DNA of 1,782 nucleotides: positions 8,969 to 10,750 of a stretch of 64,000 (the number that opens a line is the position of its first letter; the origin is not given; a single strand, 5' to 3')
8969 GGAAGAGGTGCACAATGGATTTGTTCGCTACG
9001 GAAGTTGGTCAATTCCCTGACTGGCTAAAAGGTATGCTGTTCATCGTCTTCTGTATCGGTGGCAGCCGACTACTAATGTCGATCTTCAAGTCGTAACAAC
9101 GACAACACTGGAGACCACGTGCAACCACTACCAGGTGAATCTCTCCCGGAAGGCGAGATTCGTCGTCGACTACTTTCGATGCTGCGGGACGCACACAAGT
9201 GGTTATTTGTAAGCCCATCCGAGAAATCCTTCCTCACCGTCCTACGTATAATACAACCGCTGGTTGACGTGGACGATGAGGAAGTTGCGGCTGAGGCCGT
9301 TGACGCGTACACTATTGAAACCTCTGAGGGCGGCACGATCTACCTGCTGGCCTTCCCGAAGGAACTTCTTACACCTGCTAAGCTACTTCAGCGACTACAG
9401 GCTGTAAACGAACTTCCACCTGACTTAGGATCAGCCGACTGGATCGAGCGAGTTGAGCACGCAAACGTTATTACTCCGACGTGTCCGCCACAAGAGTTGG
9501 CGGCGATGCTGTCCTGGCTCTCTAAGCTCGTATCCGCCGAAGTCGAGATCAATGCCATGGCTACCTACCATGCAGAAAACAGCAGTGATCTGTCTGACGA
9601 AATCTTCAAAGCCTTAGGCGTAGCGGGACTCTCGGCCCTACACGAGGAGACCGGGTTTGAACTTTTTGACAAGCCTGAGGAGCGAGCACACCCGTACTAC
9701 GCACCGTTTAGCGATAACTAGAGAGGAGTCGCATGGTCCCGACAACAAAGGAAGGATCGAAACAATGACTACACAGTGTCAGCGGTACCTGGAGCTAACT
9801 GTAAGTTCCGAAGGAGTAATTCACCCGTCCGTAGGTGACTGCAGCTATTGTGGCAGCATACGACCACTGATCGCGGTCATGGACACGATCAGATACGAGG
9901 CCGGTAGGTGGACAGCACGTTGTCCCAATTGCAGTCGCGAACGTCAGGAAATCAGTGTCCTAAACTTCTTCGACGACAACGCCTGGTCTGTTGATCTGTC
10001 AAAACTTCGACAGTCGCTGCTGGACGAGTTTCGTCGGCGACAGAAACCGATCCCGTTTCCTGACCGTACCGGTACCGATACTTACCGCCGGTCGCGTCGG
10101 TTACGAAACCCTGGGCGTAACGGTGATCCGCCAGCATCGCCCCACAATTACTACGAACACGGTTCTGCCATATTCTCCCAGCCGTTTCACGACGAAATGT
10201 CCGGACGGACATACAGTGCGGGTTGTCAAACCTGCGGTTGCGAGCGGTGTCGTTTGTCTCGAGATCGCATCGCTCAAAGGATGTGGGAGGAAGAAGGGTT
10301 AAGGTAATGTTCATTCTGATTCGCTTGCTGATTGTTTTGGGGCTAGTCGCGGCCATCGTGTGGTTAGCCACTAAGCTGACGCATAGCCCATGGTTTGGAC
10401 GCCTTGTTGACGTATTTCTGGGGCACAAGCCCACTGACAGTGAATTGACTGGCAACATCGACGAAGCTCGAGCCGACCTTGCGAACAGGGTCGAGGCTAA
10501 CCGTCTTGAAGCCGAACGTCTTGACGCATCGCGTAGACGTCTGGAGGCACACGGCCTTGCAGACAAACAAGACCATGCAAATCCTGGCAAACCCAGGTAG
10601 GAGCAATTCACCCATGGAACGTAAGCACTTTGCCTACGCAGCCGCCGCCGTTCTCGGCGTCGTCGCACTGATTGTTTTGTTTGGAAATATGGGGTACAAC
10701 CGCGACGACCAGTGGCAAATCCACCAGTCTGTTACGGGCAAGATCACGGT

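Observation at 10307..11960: Small membrane protein plus SPFH/flotillin-like protein pair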

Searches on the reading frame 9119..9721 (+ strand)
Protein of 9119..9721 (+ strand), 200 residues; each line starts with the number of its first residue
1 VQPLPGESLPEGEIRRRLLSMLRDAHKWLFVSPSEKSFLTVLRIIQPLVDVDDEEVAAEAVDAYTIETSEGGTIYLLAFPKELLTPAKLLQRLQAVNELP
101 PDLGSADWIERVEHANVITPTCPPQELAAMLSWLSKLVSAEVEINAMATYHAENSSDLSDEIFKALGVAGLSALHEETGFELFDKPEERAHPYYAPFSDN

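Call 3: search_protein_families(library=pfam, proteins=[window:9119-9721:+], max_evalue=0.1)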
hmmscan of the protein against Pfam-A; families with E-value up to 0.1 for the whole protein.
window:9119-9721:+ (200 aa): 0 families

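Call 11: search_protein_families(library=padloc, proteins=[window:9119-9721:+], max_evalue=0.1)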
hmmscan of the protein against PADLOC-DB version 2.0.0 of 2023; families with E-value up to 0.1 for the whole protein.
window:9119-9721:+ (200 aa): 1 family
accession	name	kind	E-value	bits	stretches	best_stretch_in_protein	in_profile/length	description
PDLC02711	PbeC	-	0.039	10.4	1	151-182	549-580/646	PbeC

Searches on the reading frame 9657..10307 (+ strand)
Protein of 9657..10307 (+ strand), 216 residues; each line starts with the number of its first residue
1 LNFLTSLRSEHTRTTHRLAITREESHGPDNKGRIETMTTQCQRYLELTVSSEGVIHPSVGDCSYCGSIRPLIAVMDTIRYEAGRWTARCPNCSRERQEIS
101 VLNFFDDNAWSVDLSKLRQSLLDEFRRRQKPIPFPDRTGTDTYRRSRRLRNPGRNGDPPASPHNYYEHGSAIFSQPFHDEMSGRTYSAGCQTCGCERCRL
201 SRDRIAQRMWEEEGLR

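Call 3: search_protein_families(library=pfam, proteins=[window:9657-10307:+], max_evalue=0.1)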
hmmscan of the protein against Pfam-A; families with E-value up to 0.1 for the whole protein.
window:9657-10307:+ (216 aa): 0 families

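Call 4: search_protein_families(library=phrogs, proteins=[window:9657-10307:+], max_evalue=0.1)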
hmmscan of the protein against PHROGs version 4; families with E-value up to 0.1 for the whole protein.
window:9657-10307:+ (216 aa): 0 families

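Call 10: search_protein_families(library=ncbifam, proteins=[window:9657-10307:+], max_evalue=0.1)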
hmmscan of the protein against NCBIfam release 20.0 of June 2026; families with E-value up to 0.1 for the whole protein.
window:9657-10307:+ (216 aa): 0 families

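Call 11: search_protein_families(library=padloc, proteins=[window:9657-10307:+], max_evalue=0.1)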
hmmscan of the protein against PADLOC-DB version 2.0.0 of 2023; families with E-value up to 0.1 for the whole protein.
window:9657-10307:+ (216 aa): 0 families

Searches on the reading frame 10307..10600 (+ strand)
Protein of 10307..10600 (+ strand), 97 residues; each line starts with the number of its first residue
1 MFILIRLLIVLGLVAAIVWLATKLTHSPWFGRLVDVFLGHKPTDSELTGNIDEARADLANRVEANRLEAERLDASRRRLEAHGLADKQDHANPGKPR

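Call 3: search_protein_families(library=pfam, proteins=[window:10307-10600:+], max_evalue=0.1)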
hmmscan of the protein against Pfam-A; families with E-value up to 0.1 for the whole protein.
window:10307-10600:+ (97 aa): 0 families

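Call 4: search_protein_families(library=phrogs, proteins=[window:10307-10600:+], max_evalue=0.1)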
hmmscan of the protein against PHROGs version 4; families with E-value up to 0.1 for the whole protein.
window:10307-10600:+ (97 aa): 0 families

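Call 10: search_protein_families(library=ncbifam, proteins=[window:10307-10600:+], max_evalue=0.1)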
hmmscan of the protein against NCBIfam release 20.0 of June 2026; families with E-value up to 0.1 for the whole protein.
window:10307-10600:+ (97 aa): 0 families

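Call 11: search_protein_families(library=padloc, proteins=[window:10307-10600:+], max_evalue=0.1)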
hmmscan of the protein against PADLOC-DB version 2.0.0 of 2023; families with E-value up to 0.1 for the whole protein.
window:10307-10600:+ (97 aa): 0 families

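Call 37: find_homologous_proteins(query=window:10307-10600:+, max_evalue=10)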
Query window:10307-10600:+ (97 aa): 1 proteins with E <= 10 among 57 candidates.
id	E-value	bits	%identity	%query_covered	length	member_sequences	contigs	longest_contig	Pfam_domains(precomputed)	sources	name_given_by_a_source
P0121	3.9e-56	205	99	100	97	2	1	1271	-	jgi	-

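Call 56: search_protein_families(library=pfam, alignment_id=A3, max_evalue=1)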
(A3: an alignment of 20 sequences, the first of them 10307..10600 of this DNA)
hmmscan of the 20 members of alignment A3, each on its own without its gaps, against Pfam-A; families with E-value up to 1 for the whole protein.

A. member 1, window:10307-10600:+ (97 aa): 1 family
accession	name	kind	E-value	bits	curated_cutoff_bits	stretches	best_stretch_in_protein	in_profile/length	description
PF15184.11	TOM6p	-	0.1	12.8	27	1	7-25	45-63/74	Mitochondrial import receptor subunit TOM6 homolog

B. families by the number of members that match (of 20 scanned): 44 families (the first 25 are shown)
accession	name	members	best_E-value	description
PF14584.11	DUF4446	5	0.00033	Protein of unknown function (DUF4446)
PF10906.13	Mrx7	2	0.00063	MIOREX complex component 7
PF00430.23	ATP-synt_B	2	0.0012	ATP synthase B/B' CF(0)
PF16492.10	Cadherin_C_2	2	0.047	Cadherin cytoplasmic C-terminal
PF04791.21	LMBR1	2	0.055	LMBR1-like membrane protein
PF08285.16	DPM3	1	0.0002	Dolichol-phosphate mannosyltransferase subunit 3 (DPM3)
PF11084.13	DUF2621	1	0.0033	Protein of unknown function (DUF2621)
PF10154.14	Fy-3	1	0.0036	Ferry endosomal RAB5 effector complex subunit 3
PF25569.1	TPR_ZFYVE26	1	0.0037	ZFYVE26-like, TPR repeats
PF09413.15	DUF2007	1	0.0081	Putative prokaryotic signal transducing protein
PF16312.10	Oberon_cc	1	0.0088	Coiled-coil region of Oberon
PF06103.16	DUF948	1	0.0098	Bacterial protein of unknown function (DUF948)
PF14324.12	PINIT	1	0.014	PINIT domain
PF24151.2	ArlX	1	0.019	ArlX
PF11932.13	DUF3450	1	0.019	Protein of unknown function (DUF3450)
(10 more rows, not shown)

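Call 77: predict_structure(protein=window:10307-10600:+)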
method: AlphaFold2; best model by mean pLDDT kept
length: 97 residues; sequences in the alignment: 1
mean_pLDDT: 75.2   pTM: 0.33
mean pLDDT of the five models: 75.2, 73.6, 72.3, 69.2, 67.5
residues with pLDDT >= 90: 8; 70-90: 53; 50-70: 35; < 50: 1
segments of 3 or more residues with pLDDT < 50: none
pLDDT, mean of each block of 10 residues (from residue 1): 85 90 73 66 59 84 87 83 64 56
secondary structure, 60 per line:
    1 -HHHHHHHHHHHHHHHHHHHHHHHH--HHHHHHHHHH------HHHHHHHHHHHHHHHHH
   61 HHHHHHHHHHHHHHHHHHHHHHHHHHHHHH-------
elements in order: H2-25 H28-37 H44-90
